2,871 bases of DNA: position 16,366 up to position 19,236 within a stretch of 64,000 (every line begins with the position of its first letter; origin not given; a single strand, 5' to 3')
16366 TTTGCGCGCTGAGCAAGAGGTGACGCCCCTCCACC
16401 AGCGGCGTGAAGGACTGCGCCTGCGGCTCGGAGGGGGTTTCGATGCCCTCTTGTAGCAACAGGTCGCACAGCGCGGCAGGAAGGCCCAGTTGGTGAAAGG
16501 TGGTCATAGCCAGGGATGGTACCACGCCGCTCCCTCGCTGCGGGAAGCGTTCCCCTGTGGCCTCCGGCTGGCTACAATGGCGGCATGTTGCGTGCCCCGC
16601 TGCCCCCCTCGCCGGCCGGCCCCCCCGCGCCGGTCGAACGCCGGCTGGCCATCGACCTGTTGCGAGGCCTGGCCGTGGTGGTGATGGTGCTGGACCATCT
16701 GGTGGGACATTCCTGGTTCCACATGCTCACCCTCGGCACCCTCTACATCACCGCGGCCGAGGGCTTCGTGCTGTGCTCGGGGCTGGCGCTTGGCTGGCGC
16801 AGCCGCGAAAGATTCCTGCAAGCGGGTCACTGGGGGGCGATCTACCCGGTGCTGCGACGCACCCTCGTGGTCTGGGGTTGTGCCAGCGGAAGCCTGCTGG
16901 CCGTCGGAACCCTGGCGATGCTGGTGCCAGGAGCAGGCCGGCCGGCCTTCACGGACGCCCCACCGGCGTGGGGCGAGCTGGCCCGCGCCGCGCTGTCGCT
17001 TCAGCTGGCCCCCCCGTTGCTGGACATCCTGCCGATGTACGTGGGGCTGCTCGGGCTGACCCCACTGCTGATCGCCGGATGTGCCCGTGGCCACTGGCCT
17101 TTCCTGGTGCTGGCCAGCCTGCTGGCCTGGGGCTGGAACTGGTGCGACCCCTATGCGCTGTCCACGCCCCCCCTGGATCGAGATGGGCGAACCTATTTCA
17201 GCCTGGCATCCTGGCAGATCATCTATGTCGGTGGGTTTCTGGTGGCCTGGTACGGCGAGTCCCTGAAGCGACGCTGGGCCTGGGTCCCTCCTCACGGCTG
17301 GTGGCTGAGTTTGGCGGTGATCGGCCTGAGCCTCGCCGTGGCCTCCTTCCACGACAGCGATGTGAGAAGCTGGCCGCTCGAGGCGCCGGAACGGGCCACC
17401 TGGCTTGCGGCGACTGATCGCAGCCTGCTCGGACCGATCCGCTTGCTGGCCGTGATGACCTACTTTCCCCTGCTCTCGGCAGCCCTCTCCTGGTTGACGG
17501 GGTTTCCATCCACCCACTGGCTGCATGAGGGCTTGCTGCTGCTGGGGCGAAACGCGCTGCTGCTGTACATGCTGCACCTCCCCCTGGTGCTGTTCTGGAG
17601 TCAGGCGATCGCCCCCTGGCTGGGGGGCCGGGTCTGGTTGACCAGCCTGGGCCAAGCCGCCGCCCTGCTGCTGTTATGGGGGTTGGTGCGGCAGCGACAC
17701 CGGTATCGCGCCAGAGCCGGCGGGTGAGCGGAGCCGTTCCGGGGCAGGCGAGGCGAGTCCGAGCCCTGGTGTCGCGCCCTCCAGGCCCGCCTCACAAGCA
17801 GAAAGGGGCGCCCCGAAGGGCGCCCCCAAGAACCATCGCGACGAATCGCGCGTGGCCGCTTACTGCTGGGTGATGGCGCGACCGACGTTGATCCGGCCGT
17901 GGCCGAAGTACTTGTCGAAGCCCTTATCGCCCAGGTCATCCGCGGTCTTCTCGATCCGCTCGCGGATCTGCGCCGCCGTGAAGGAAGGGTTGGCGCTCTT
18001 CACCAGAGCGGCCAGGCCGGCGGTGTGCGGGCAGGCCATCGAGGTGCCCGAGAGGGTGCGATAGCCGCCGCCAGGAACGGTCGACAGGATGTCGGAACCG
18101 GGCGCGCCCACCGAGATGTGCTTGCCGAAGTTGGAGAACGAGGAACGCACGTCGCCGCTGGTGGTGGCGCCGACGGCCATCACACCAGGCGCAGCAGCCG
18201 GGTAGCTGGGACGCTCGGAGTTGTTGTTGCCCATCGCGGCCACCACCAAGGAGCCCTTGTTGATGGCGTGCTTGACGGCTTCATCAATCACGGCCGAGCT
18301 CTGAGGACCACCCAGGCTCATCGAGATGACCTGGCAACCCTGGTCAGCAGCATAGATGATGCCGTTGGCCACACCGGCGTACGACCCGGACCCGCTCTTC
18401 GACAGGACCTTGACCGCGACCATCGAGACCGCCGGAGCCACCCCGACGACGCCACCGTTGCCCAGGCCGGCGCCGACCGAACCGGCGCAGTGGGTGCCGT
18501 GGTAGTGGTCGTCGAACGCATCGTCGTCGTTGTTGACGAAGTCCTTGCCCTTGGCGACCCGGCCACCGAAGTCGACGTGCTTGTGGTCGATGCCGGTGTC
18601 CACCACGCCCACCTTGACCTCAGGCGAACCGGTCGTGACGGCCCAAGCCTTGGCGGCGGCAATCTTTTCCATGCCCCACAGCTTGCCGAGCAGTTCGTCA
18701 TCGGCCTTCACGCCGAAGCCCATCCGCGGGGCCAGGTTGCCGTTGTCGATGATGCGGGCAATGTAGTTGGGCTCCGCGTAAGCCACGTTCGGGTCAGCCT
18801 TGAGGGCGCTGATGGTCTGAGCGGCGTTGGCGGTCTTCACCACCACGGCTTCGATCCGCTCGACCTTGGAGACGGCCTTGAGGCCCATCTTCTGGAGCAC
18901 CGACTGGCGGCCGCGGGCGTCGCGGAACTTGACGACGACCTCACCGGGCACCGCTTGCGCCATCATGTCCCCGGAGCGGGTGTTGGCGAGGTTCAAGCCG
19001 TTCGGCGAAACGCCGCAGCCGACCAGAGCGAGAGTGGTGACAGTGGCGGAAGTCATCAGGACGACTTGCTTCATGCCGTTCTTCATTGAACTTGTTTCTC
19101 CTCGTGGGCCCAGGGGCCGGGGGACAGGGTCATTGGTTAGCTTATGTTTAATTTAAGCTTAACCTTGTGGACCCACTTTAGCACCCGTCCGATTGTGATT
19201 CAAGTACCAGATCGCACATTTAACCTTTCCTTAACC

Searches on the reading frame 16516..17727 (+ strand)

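Call 71: search_protein_families(library=pfam, proteins=[window:16516-17727:+], max_evalue=0.00001)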
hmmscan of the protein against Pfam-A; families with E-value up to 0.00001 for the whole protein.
window:16516-17727:+ (403 aa): 1 family
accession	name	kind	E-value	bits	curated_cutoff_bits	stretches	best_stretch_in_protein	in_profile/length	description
PF10129.15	OpgC_C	-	8.7e-37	127.3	21.4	1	42-398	1-357/358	OpgC protein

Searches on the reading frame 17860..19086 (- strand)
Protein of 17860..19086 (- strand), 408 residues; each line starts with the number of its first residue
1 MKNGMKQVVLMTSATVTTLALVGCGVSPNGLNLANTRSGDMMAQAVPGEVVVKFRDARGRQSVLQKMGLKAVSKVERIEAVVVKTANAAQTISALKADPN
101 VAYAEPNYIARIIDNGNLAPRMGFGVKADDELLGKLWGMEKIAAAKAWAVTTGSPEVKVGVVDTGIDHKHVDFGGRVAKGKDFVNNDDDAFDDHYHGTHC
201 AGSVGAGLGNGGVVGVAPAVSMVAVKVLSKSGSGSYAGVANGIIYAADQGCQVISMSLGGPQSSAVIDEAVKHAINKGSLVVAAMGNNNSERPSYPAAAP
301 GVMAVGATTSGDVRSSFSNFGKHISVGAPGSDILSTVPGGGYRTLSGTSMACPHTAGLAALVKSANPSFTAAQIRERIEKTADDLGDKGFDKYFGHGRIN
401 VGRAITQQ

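Call 71: search_protein_families(library=pfam, proteins=[window:17860-19086:-], max_evalue=0.00001)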
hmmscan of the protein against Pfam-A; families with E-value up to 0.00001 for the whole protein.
window:17860-19086:- (408 aa): 2 families
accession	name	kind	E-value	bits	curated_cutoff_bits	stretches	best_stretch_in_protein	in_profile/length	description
PF00082.27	Peptidase_S8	-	3.4e-60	204.3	21.8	1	156-397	3-288/288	Subtilase family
PF22148.1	Fervidolysin_NPro-like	-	5.5e-15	56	21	1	43-107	13-81/81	Fervidolysin N-terminal prodomain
